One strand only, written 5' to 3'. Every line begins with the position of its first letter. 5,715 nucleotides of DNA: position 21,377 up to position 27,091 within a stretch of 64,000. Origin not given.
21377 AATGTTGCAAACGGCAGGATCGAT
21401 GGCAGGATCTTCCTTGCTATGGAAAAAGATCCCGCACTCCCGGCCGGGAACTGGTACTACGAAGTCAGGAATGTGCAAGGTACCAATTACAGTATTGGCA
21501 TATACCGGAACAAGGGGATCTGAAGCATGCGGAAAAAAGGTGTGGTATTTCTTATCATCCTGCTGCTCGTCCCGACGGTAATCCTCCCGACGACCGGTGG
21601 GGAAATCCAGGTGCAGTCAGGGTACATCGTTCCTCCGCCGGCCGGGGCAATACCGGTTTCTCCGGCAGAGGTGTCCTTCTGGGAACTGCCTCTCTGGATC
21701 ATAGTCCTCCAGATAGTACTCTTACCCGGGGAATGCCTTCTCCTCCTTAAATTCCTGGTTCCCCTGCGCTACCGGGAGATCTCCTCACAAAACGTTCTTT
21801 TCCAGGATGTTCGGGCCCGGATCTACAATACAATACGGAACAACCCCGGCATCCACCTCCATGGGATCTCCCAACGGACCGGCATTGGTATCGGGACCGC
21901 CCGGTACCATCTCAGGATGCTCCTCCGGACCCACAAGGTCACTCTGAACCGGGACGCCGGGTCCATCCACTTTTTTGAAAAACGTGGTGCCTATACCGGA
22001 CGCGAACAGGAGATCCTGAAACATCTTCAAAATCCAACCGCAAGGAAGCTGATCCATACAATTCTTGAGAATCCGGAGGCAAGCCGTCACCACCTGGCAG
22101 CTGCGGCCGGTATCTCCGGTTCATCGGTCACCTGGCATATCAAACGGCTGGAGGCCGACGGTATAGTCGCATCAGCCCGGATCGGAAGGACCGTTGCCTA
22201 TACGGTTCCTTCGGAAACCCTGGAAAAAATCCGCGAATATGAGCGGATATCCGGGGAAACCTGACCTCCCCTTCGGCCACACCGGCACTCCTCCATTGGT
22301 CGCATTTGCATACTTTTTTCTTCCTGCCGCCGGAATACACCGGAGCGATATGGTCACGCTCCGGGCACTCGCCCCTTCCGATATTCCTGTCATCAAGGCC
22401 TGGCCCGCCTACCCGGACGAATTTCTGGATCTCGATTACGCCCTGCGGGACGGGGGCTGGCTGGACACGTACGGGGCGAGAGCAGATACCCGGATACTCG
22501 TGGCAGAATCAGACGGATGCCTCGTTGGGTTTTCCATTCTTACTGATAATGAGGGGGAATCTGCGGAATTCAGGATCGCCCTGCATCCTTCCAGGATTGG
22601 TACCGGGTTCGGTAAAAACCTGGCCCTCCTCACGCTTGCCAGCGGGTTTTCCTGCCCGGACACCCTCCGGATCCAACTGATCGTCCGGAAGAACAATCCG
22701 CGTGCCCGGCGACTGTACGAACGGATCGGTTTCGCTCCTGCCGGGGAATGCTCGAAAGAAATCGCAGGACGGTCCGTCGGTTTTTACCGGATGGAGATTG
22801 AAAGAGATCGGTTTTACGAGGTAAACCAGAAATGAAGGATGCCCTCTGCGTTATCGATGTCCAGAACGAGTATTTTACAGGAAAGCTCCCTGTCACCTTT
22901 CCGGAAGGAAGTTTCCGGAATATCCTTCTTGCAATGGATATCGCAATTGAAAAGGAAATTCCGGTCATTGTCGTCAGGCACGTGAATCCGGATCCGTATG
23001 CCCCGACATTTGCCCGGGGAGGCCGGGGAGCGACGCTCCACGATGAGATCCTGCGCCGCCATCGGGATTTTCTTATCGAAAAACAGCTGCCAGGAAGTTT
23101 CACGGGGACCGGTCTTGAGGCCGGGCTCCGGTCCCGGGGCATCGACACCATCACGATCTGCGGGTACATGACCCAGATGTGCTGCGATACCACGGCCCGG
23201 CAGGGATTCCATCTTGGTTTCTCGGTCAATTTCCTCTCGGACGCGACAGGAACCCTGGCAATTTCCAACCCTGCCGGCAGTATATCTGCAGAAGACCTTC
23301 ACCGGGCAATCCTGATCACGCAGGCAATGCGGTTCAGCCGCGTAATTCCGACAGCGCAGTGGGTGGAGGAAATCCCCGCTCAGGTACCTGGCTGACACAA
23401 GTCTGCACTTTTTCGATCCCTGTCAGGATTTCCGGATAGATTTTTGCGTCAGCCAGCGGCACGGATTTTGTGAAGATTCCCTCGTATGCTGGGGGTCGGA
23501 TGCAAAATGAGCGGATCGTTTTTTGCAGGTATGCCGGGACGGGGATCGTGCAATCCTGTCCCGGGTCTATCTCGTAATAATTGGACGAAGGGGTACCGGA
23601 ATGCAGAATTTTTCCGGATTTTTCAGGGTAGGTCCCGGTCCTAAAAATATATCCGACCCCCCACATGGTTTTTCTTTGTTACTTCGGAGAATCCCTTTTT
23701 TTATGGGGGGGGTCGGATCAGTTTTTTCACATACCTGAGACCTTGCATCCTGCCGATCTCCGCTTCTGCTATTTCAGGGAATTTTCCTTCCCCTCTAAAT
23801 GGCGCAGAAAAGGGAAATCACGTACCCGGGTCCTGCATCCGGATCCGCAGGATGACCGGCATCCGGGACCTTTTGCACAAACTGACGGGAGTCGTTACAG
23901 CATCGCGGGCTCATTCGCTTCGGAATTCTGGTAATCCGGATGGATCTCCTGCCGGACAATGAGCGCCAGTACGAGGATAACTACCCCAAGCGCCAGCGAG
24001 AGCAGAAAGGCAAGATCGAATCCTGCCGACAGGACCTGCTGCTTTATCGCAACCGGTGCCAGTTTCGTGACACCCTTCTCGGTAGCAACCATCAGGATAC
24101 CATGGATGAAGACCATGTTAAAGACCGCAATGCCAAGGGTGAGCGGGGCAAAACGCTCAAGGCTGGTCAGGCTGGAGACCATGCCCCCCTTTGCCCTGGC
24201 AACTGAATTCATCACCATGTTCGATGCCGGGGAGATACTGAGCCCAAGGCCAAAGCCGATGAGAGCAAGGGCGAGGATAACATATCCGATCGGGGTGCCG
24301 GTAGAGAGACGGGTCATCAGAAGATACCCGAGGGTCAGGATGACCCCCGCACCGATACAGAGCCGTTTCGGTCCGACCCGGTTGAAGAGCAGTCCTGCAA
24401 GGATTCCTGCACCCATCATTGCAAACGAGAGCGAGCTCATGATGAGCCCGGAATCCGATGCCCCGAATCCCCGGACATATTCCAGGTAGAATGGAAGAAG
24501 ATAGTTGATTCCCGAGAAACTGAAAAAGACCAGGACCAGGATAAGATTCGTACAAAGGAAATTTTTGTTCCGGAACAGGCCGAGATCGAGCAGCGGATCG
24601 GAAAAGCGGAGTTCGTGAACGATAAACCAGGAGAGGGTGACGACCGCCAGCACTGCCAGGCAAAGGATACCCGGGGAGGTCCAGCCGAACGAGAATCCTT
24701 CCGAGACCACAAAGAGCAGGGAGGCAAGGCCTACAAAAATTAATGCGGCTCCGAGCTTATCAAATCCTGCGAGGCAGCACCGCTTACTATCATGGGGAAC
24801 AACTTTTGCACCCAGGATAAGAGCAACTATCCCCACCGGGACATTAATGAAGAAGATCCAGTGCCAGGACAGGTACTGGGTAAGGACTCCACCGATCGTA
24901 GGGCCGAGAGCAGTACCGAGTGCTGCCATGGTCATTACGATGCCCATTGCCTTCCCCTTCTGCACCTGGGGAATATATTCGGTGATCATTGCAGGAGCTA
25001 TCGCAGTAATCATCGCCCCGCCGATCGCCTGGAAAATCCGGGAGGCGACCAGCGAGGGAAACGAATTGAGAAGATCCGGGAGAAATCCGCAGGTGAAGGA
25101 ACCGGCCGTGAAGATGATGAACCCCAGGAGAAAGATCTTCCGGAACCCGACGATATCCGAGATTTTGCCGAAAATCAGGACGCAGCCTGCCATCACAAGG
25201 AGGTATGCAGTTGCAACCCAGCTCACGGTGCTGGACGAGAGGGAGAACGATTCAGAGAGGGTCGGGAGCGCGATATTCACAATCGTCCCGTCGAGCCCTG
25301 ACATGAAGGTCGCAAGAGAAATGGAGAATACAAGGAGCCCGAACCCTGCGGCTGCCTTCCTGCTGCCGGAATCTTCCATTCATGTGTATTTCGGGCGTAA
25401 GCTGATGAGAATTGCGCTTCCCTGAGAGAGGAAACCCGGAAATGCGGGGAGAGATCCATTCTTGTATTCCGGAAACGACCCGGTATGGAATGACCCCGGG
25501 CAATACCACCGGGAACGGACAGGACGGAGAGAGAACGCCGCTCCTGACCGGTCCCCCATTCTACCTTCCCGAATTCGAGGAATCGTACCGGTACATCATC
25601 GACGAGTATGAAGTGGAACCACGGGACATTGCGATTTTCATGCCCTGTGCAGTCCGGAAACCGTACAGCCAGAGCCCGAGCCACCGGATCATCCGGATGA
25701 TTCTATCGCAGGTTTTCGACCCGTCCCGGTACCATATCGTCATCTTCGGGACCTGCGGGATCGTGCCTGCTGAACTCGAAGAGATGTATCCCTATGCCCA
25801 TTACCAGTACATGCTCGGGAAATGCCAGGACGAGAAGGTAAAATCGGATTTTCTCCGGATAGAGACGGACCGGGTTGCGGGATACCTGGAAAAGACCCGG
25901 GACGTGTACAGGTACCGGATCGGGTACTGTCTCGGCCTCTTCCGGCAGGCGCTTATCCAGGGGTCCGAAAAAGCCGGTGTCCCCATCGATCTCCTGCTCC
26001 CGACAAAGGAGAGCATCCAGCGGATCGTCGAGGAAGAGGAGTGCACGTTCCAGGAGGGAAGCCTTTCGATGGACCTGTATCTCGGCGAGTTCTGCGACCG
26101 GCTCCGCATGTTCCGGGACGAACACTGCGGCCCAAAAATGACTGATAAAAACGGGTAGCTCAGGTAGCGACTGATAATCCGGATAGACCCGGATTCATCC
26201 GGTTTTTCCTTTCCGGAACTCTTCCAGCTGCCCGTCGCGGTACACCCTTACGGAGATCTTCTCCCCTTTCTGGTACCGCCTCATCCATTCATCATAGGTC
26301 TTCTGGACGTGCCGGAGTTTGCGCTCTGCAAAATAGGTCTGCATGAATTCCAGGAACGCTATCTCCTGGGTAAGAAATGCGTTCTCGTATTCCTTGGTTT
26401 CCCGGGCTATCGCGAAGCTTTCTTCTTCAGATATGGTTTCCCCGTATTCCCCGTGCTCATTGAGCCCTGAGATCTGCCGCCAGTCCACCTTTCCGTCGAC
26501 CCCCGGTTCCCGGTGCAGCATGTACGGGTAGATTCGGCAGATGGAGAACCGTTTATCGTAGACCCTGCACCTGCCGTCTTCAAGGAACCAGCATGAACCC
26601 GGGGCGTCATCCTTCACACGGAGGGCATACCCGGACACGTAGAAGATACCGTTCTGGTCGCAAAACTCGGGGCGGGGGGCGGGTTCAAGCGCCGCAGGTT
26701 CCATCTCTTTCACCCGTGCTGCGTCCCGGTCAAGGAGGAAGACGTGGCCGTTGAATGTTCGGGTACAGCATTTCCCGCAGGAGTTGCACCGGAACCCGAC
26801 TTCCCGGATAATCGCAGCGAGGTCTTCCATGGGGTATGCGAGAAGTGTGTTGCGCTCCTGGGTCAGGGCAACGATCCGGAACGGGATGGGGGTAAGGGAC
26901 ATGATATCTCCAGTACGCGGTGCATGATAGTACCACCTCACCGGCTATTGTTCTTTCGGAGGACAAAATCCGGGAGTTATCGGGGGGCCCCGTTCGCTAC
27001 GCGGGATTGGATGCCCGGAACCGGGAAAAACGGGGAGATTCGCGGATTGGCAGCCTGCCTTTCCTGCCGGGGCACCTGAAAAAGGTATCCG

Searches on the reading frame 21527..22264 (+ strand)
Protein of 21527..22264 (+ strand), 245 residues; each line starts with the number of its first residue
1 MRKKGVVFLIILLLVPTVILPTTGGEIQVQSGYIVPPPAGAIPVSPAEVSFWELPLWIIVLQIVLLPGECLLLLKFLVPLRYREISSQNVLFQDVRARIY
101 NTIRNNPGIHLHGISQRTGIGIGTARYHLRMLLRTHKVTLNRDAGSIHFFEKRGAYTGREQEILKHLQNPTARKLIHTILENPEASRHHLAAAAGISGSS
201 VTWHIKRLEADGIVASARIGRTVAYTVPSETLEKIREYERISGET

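Call 5: search_protein_families(library=pfam, proteins=[window:21527-22264:+], max_evalue=0.1)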
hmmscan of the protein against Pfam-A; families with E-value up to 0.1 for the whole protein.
window:21527-22264:+ (245 aa): 15 families
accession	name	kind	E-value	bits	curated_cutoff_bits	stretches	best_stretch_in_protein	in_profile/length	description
PF13412.12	HTH_24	-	5.5e-18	64.7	21.9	2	169-214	2-47/48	Winged helix-turn-helix DNA-binding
PF24266.1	HTH_HVO_0163_N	-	1.7e-15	57.3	31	1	94-162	2-68/70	HVO_0163, N-terminal HTH domain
PF12840.13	HTH_20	-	1.2e-08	35.2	27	1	169-215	3-49/51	Helix-turn-helix domain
PF12802.13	MarR_2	-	2.3e-05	24.9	27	1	175-215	10-51/61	MarR family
PF01022.26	HTH_5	-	0.00013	22.2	22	1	169-215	1-46/47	Bacterial regulatory protein, arsR family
PF01047.28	MarR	-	0.00016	22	24.6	1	172-215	5-48/59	MarR family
PF09339.16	HTH_IclR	-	0.0062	16.7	22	0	106-134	16-44/52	IclR helix-turn-helix domain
PF13404.12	HTH_AsnC-type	-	0.0074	16.5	27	1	173-209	6-42/42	AsnC-type helix-turn-helix domain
PF13545.12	HTH_Crp_2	-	0.0075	16.6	27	1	184-218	22-55/70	Crp-like helix-turn-helix domain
PF24034.1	DUF7343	-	0.0097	16.2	27.6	1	189-222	23-56/62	Domain of unknown function (DUF7343)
PF25212.1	HVO_A0114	-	0.013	15.7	27.6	1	164-230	16-82/84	HVO_A0114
PF01325.25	Fe_dep_repress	-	0.014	16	26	1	183-215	21-53/60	Iron dependent repressor, N-terminal DNA binding domain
PF14927.11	Neurensin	-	0.019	15.1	27.7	1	46-102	35-89/132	Neurensin/Transmembrane protein 74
PF08279.18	HTH_11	-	0.034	14.5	25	0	173-215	3-48/55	HTH domain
PF24033.1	DUF7342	-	0.094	13.1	31.6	0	177-230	11-63/150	Family of unknown function (DUF7342)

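Call 32: search_protein_families(library=ncbifam, proteins=[window:21527-22264:+], max_evalue=0.01)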
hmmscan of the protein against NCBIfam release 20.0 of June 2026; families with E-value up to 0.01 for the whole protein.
window:21527-22264:+ (245 aa): 7 families
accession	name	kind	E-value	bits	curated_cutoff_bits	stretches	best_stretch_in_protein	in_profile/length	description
NF033788.1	HTH_metalloreg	subfamily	9.4e-14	51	55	1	161-235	2-76/77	metalloregulator ArsR/SmtB family transcription factor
TIGR04176.1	MarR_EPS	equivalog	2.2e-07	30.9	88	0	171-215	5-49/105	MarR family EPS-associated transcriptional regulator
NF041413.1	ArsR_Rv2640c_fam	equivalog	2.9e-07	30.9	155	1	164-236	36-110/118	Rv2640c family ArsR-like transcriptional regulator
NF033789.1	repress_SdpR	subfamily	2.4e-05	24.1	100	1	164-235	2-72/79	autorepressor SdpR family transcription factor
NF047906.1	CdPbTransRegCmtR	equivalog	0.00019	21.3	150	1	165-233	16-83/104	Cd(II)/Pb(II)-sensing metalloregulatory transcriptional regulator CmtR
NF053755.1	MsvR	equivalog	0.0043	16.8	220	0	165-217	8-59/236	transcriptional factor MsvR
TIGR02702.1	SufR_cyano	equivalog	0.0095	15.6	178.8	0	171-217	2-48/208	iron-sulfur cluster biosynthesis transcriptional regulator SufR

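Call 65: find_homologous_proteins(query=window:21527-22264:+, max_evalue=1e-30)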
Query window:21527-22264:+ (245 aa): 11 proteins with E <= 1e-30 among 2084 candidates.
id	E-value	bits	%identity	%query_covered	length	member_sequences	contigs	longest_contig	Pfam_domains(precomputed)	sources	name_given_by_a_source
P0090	5.8e-157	538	100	100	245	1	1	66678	PF12840.14,PF13412.13,PF12802.14,PF24266.2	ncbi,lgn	ncbi:MAG: winged helix-turn-helix transcriptional regulator [Methanoregulaceae archaeon]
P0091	8.4e-129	446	82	100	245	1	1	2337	PF12840.14,PF13412.13,PF01022.27,PF12802.14,PF24266.2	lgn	-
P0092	1.9e-105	369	69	100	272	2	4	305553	PF12840.14,PF13412.13,PF24266.2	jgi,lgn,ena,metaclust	metaclust:\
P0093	1.9e-85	304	61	91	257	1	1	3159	PF01047.29,PF12840.14,PF13412.13,PF24266.2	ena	-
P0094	7.9e-85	302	60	91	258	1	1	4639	PF12840.14,PF13412.13,PF24266.2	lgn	-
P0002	1.6e-59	219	50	81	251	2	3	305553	PF12840.14,PF13412.13,PF24266.2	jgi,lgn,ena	-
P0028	1.2e-56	210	44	93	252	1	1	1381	PF12840.14,PF13412.13,PF24266.2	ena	-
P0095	1.9e-48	183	45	81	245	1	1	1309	PF12840.14,PF13412.13,PF09339.17,PF12802.14,PF24266.2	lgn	-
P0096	7.1e-44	168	39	87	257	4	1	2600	PF01047.29,PF12840.14,PF13412.13,PF01022.27,PF12802.14,PF24266.2,PF08784.18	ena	-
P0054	3.3e-43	166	47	75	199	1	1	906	PF01047.29,PF12840.14,PF13412.13,PF01022.27,PF24266.2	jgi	jgi:predicted transcriptional regulator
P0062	1.6e-40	157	54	57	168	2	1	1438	PF12840.14,PF13412.13,PF01022.27,PF24266.2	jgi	jgi:predicted transcriptional regulator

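Call 66: find_encoding_contigs(protein=P0092, flank=10000, max_places=2)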
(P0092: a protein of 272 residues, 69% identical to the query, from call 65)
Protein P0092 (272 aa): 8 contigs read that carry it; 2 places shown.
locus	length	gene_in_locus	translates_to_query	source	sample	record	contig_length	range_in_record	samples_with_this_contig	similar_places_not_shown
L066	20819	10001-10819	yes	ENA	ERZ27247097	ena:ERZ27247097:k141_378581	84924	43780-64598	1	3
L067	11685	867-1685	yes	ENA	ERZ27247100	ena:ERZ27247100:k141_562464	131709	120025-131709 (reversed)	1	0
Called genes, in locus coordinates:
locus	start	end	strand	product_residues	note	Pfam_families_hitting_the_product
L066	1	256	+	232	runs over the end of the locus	PF06745:ATPase, PF13481:AAA_25, PF23442:DUF7125 (weak), PF13173:AAA_14 (faint)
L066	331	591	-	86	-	PF07441:BofA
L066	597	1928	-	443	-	PF01523:PmbA_TldD_1st, PF19290:PmbA_TldD_2nd, PF19289:PmbA_TldD_3rd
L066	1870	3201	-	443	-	PF01523:PmbA_TldD_1st, PF19290:PmbA_TldD_2nd, PF19289:PmbA_TldD_3rd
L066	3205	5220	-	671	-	PF00493:MCM (faint), PF20030:bpMoxR (weak), PF01078:Mg_chelatase, PF13654:AAA_32 (weak), PF00158:Sigma54_activat, PF20436:LonB_AAA-LID (weak), PF05362:Lon_C, PF13541:ChlI, +4 more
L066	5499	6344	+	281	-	PF13793:Pribosyltran_N, PF00156:Pribosyltran, PF14572:Pribosyl_synth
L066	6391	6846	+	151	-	PF17146:PIN_6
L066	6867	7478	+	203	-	PF00156:Pribosyltran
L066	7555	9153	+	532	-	PF00118:Cpn60_TCP1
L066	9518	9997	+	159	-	-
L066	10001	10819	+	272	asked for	PF12840:HTH_20 (faint), PF24266:HTH_HVO_0163_N, PF13412:HTH_24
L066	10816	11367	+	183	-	PF00857:Isochorismatase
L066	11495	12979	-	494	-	PF00083:Sugar_tr, PF03137:OATP (faint), PF06609:TRI12 (faint), PF07690:MFS_1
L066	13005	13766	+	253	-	PF17884:DUF5591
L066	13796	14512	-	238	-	PF03692:CxxCxxCC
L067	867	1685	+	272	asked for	PF12840:HTH_20 (faint), PF24266:HTH_HVO_0163_N, PF13412:HTH_24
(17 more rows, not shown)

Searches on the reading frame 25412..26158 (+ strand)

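Call 38: search_protein_families(library=pfam, proteins=[window:25412-26158:+], max_evalue=0.0001)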
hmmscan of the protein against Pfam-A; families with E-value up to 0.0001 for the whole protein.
window:25412-26158:+ (248 aa): 1 family
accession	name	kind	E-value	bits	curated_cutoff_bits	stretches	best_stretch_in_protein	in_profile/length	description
PF17884.7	DUF5591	-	2.2e-14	54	26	1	62-134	8-76/150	Domain of unknown function (DUF5591)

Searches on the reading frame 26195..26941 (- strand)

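Call 38: search_protein_families(library=pfam, proteins=[window:26195-26941:-], max_evalue=0.0001)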
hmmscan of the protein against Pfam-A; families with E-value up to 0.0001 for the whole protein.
window:26195-26941:- (248 aa): 1 family
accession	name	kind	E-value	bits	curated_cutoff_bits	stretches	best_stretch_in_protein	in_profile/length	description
PF03692.20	CxxCxxCC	-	1.3e-08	35.8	23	1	52-141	2-72/85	Putative zinc- or iron-chelating domain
